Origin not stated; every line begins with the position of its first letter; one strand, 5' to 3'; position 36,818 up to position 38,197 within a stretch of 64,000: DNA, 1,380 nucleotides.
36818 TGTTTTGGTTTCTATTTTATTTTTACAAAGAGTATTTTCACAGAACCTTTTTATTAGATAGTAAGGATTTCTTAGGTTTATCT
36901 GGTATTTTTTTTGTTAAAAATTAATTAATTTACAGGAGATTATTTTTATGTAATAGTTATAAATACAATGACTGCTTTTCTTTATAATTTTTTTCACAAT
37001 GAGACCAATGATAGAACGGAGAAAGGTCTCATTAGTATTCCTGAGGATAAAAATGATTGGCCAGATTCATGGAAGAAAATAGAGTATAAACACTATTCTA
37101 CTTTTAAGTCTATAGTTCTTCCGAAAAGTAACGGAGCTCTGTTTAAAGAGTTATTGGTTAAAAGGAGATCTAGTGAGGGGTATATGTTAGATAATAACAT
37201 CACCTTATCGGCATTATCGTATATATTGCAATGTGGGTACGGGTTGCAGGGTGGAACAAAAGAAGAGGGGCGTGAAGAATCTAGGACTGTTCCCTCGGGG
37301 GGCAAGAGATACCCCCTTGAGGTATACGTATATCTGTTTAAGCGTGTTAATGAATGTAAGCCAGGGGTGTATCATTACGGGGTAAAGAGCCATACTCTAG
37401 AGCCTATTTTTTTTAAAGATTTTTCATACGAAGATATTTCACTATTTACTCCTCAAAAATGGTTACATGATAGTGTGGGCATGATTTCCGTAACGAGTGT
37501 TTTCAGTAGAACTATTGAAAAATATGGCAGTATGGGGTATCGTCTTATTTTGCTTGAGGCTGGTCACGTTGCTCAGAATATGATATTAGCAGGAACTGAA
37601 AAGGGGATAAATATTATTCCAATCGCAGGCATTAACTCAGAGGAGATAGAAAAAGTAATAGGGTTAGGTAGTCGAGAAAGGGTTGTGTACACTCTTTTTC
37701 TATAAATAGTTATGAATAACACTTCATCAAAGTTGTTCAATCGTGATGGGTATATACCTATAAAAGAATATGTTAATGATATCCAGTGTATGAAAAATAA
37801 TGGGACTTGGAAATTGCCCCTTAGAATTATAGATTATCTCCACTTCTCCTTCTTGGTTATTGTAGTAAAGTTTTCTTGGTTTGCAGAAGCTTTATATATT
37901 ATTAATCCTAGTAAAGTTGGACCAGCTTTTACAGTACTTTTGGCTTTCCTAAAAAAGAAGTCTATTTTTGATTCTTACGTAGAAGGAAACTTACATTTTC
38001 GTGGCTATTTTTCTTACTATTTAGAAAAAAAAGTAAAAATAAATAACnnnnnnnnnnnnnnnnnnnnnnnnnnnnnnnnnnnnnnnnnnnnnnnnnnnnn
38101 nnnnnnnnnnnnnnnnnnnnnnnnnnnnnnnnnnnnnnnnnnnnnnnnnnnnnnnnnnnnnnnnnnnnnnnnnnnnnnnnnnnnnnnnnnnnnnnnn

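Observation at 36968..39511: TOMM (thiazole/oxazole-modified microcin)-like biosynthetic cluster with a microcin B17-like precursor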

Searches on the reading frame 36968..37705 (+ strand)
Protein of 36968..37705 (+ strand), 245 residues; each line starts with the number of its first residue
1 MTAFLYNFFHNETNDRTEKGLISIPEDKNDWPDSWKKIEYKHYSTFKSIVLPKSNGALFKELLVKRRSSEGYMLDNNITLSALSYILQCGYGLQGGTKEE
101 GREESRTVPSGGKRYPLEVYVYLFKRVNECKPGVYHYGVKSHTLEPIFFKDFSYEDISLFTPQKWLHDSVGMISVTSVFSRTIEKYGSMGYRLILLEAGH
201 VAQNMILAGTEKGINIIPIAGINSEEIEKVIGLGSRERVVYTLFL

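Call 3: search_protein_families(library=pfam, proteins=[window:36968-37705:+], max_evalue=0.01)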
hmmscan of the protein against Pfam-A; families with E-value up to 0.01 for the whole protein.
window:36968-37705:+ (245 aa): 1 family
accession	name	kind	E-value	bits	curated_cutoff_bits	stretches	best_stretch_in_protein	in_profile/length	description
PF00881.29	Nitroreductase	-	2.2e-15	57.7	23.5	1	64-243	2-163/167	Nitroreductase family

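Call 4: search_protein_families(library=ncbifam, proteins=[window:36968-37705:+], max_evalue=0.01)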
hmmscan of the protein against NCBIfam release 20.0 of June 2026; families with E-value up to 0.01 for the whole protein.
window:36968-37705:+ (245 aa): 2 families
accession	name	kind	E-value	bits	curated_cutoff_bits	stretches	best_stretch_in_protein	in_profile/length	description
TIGR03605.1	antibiot_sagB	domain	1.8e-31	109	78.4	1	79-244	1-169/173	SagB family peptide dehydrogenase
TIGR04511.1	SagB_rel_DH_2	exception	3.8e-29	101.9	240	1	47-234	162-354/380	putative peptide maturation dehydrogenase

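Call 34: search_protein_families(library=padloc, proteins=[window:36968-37705:+], max_evalue=0.01)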
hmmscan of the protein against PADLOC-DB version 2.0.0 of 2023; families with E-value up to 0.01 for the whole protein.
window:36968-37705:+ (245 aa): 0 families

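Call 40: search_solved_structures(query=window:36968-37705:+, max_evalue=0.001)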
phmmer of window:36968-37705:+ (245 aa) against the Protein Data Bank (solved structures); distinct sequences matched with E-value up to 0.001: 8.
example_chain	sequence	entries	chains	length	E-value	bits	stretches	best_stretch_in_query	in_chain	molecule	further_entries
3eo7_A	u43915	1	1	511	2.7e-23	85.7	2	126-242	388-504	Putative Nitroreductase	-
5lq4_A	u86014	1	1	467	1.2e-10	44.3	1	61-237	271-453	CyaGox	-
8pz5_A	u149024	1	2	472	1.3e-10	44.2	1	61-237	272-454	SagB-type dehydrogenase domain protein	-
5lq4_B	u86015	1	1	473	1.3e-10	44.2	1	61-237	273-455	CyaGox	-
6gos_C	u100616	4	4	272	5.3e-09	38.9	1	105-236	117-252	Microcin B17-processing protein McbC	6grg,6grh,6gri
7ly5_B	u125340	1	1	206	6.1e-09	38.7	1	56-240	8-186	BmdC, oxidase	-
7ly7_B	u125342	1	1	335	1.1e-08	37.9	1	53-240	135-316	BmdC, Oxidase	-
7ly4_A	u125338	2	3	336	1.1e-08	37.9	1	53-240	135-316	BmdC, Oxidase | BmdC, NRPS oxidase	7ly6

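Call 54: search_solved_structures(query=window:36968-37705:+, max_evalue=0.00001, show_alignments=5)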
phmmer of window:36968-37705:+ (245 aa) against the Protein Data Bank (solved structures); distinct sequences matched with E-value up to 0.00001: 8.
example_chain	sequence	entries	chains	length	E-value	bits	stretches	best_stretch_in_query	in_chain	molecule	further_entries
3eo7_A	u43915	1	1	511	2.7e-23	85.7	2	126-242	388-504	Putative Nitroreductase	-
5lq4_A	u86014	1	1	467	1.2e-10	44.3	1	61-237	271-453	CyaGox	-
8pz5_A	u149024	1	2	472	1.3e-10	44.2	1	61-237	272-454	SagB-type dehydrogenase domain protein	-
5lq4_B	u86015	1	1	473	1.3e-10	44.2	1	61-237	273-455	CyaGox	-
6gos_C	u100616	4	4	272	5.3e-09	38.9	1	105-236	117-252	Microcin B17-processing protein McbC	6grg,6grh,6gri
7ly5_B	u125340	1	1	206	6.1e-09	38.7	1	56-240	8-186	BmdC, oxidase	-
7ly7_B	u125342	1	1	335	1.1e-08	37.9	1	53-240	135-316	BmdC, Oxidase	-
7ly4_A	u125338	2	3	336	1.1e-08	37.9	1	53-240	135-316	BmdC, Oxidase | BmdC, NRPS oxidase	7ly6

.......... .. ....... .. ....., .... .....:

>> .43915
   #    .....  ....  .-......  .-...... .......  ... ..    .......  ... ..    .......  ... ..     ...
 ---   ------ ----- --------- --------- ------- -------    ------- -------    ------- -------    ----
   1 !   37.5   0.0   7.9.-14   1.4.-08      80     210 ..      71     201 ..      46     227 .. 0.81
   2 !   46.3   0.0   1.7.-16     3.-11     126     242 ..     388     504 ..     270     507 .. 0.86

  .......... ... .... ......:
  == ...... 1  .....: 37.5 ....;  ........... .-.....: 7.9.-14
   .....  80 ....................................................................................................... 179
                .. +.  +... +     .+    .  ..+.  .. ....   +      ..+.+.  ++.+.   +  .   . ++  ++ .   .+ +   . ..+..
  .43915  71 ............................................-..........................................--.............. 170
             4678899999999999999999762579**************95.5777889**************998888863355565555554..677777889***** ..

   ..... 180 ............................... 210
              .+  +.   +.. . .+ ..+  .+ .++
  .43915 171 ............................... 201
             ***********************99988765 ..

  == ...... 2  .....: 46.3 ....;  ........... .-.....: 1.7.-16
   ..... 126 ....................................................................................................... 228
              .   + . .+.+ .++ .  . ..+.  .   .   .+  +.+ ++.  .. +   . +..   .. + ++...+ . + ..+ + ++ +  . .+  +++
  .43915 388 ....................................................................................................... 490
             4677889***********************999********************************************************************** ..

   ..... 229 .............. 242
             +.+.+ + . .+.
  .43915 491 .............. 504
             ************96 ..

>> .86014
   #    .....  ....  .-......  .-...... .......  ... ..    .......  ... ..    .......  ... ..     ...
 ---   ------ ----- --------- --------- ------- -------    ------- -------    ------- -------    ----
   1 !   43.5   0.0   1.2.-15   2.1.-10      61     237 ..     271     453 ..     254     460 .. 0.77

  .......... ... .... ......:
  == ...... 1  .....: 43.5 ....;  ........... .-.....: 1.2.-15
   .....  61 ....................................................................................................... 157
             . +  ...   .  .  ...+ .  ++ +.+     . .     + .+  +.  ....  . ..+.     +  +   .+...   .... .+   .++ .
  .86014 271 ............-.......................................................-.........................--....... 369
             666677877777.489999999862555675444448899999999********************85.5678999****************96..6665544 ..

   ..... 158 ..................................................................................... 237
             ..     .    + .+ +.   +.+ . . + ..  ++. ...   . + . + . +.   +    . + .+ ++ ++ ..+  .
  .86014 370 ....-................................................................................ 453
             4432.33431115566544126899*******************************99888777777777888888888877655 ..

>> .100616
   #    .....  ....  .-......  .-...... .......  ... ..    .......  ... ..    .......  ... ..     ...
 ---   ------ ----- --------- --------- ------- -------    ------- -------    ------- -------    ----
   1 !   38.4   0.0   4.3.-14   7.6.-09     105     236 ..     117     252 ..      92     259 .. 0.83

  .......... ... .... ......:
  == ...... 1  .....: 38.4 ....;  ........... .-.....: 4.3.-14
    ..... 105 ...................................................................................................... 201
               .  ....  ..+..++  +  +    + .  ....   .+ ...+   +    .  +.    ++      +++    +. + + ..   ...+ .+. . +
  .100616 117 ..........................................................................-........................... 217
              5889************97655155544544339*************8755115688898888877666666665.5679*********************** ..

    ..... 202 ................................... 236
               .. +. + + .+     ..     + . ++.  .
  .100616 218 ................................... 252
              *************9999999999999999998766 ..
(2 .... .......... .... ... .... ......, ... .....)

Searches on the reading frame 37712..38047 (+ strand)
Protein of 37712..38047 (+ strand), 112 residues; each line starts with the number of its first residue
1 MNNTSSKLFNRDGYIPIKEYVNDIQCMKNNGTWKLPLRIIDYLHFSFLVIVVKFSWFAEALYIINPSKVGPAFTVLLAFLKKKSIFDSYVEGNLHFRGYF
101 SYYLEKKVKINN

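Call 70: search_solved_structures(query=A5, max_evalue=10)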
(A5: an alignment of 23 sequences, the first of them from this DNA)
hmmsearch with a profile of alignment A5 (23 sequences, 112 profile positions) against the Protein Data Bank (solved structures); distinct sequences matched with E-value up to 10: 0.

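Call 71: search_protein_families(library=pfam, alignment_id=A5, max_evalue=10)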
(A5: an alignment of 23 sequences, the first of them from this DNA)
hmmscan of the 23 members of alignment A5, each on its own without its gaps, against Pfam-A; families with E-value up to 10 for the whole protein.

A. member 1, seq(112 aa): 0 families

B. families by the number of members that match (of 23 scanned): 1 family
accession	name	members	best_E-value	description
PF21074.2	GDH_C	1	0.32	Glutamate dehydrogenase, C-terminal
